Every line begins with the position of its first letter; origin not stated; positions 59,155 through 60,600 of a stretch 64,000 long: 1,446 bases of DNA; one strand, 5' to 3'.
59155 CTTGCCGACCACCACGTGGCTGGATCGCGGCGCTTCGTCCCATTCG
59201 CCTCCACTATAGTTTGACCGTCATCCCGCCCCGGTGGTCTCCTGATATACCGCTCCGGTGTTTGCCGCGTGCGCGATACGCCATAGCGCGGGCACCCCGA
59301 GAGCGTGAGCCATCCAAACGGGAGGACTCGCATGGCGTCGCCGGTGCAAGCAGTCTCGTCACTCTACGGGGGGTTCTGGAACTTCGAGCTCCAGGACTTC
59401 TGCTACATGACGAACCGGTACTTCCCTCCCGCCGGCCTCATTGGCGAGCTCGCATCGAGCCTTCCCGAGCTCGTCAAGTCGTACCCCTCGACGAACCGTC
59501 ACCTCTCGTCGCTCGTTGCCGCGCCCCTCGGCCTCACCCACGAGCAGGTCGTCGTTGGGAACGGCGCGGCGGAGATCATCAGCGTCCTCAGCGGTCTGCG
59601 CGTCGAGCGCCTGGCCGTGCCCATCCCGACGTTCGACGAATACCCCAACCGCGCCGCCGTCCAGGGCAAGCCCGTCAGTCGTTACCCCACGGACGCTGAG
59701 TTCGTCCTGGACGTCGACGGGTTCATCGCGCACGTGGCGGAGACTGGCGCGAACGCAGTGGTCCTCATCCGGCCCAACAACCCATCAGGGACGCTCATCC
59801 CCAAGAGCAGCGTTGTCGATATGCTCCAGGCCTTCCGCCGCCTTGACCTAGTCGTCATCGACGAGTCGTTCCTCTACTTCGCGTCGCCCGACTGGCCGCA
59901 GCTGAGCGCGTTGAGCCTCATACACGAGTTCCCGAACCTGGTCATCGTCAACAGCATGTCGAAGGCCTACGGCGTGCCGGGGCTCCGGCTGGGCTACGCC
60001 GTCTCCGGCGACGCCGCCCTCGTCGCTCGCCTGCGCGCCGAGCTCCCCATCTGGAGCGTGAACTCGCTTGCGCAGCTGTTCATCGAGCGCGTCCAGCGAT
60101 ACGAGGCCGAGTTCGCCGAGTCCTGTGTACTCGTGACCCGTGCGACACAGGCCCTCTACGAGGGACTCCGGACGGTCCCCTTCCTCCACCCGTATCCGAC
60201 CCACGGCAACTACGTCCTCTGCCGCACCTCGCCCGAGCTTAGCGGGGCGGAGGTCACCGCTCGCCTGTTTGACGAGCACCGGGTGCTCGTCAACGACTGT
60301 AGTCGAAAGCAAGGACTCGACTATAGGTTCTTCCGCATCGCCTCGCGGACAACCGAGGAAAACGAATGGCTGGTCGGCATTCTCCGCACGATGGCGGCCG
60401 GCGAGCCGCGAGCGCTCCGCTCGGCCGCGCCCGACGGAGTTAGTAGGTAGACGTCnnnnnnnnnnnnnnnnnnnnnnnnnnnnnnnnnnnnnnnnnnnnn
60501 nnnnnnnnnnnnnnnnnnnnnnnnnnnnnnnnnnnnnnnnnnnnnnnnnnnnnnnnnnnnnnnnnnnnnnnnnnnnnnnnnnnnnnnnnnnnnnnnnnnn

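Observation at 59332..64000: Head-group activation/transfer cluster: PLP enzyme + LicC-like cytidylyltransferase + LicD + GBBH/TmpA-type hydroxylase + second LicD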

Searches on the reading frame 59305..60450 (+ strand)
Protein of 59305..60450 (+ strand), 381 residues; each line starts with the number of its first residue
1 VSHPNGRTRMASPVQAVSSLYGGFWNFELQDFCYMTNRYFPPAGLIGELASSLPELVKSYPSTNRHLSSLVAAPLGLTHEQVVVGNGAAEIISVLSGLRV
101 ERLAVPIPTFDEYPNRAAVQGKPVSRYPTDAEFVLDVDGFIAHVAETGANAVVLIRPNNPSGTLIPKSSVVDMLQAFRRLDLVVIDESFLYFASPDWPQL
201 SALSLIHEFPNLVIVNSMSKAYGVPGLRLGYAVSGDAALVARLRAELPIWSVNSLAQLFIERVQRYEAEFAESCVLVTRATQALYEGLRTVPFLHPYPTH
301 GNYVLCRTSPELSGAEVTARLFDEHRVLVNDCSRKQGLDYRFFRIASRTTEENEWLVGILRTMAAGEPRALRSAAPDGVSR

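Call 3: search_protein_families(library=pfam, proteins=[window:59305-60450:+], max_evalue=0.01)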
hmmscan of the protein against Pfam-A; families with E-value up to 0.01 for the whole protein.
window:59305-60450:+ (381 aa): 1 family
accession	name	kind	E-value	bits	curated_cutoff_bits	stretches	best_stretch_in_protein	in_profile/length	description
PF00155.27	Aminotran_1_2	-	3.6e-30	105.8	19.7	1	66-357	46-358/361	Aminotransferase class I and II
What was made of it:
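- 59332..60450 (+): CobD/HisC-fold PLP enzyme, the probable phospho-amino-acid decarboxylase. Pfam (call 3).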

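Call 32: search_protein_families(library=ncbifam, proteins=[window:59305-60450:+], max_evalue=0.001)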
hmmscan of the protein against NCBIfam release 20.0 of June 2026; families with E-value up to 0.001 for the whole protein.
window:59305-60450:+ (381 aa): 54 families (the best 25 are shown)
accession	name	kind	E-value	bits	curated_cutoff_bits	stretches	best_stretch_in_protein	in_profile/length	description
TIGR01140.1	L_thr_O3P_dcar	equivalog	8.1e-57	192.8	290.55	1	28-360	18-330/331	threonine-phosphate decarboxylase CobD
TIGR01141.1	hisC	equivalog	6.5e-46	156.8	276.55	1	48-361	41-347/349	histidinol-phosphate transaminase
NF005915.1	PRK07908.1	equivalog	1.7e-35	122.9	360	1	30-360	15-331/332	Rv2231c family histidinol phosphate aminotransferase CobC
NF002878.0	PRK03321.1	subfamily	5.9e-30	104.2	374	1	56-330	50-321/352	histidinol-phosphate transaminase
NF003496.0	PRK05166.1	equivalog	4.2e-28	98.2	540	1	46-360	54-366/373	histidinol-phosphate transaminase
NF002877.0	PRK03317.1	equivalog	6.8e-28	97.5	409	1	73-364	87-367/374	histidinol-phosphate transaminase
NF053748.1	bifunc_CobBC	exception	2.5e-27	95.6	950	1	29-359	482-795/797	bifunctional hydrogenobyrinic acid a,c-diamide synthase/histidinol phosphate aminotransferase CobBC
NF041364.1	GntC_guanitoxin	equivalog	6.5e-23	81.2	415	1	78-346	59-338/356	guanitoxin biosynthesis PLP-dependent (S)-gamma-hydroxy-L-arginine cyclodehydratase GntC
NF006225.0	PRK08354.1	equivalog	1.3e-21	77.3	288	1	18-363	5-315/318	putative aminotransferase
NF002726.0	PRK02610.1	equivalog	1.9e-21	76.4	391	1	72-323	84-336/374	histidinol-phosphate transaminase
NF006580.0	PRK09105.1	subfamily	5.9e-20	71.4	444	1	63-243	82-258/375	pyridoxal phosphate-dependent aminotransferase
NF051461.1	pyoverd_PtaA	equivalog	9.4e-20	70.6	500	1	63-244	70-247/359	pyoverdine biosynthesis transaminase PtaA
NF006014.0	PRK08153.1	equivalog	3.7e-18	65.6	510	1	62-239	68-243/370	pyridoxal phosphate-dependent aminotransferase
NF005021.0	PRK06425.1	equivalog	4.6e-18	65.4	353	1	81-363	59-330/335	histidinol-phosphate aminotransferase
TIGR04544.1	3metArgNH2trans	equivalog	4.2e-15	55.7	350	1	75-345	71-343/366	beta-methylarginine biosynthesis bifunctional aminotransferase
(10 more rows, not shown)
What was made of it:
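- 59332..60450 (+): TIGR01140 CobD scores 192.8 bits against hisC 156.8, both below cut-off (call 32).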

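Call 33: search_solved_structures(query=window:59305-60450:+, max_evalue=0.00001)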
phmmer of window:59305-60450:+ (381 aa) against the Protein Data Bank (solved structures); distinct sequences matched with E-value up to 0.00001: 41.
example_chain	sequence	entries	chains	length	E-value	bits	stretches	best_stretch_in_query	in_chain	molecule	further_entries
6oux_A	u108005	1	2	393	2.1e-39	138.7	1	27-363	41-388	Threonine phosphate decarboxylase-like enzyme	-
1lc5_A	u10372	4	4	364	3.8e-36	127.9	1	28-366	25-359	L-Threonine-O-3-Phosphate Decarboxylase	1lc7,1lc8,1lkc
3ftb_A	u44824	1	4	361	2.7e-33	118.5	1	22-356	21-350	Histidinol-phosphate aminotransferase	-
8bj1_A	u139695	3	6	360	1.5e-27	99.6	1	36-336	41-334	histidinol-phosphate aminotransferase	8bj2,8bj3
8bj4_A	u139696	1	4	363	1.6e-27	99.6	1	36-336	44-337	histidinol-phosphate aminotransferase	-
3euc_A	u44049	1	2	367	4.3e-25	91.5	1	34-355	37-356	Histidinol-phosphate aminotransferase 2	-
3fkd_A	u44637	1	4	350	4.4e-22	81.6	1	57-363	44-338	L-threonine-O-3-phosphate decarboxylase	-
3ffh_A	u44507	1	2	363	3.1e-18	69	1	71-307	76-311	Histidinol-phosphate aminotransferase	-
7szp_A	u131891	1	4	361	8e-18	67.6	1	77-355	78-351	Histidinol-phosphate aminotransferase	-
3hdo_A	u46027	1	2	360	4.2e-17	65.3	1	56-366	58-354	Histidinol-phosphate aminotransferase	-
1fg3_A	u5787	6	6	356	4.3e-17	65.2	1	72-361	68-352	HISTIDINOL PHOSPHATE AMINOTRANSFERASE | HISTIDINOL-PHOSPHATE AMINOTRANSFERASE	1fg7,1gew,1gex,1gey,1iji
4wbt_A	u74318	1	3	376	1.1e-15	60.6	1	61-330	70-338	Probable histidinol-phosphate aminotransferase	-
9t0w_A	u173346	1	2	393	7.1e-15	57.9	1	107-332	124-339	Histidinol-phosphate aminotransferase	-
4r8d_A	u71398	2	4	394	7.1e-15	57.9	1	107-332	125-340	Histidinol-phosphate aminotransferase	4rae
4r2n_A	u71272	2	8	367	1.3e-14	57.1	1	55-304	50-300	Putative phenylalanine aminotransferase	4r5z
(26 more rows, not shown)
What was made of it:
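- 59332..60450 (+): Best PDB matches are 6oux and 1lc5, both decarboxylases (call 33).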
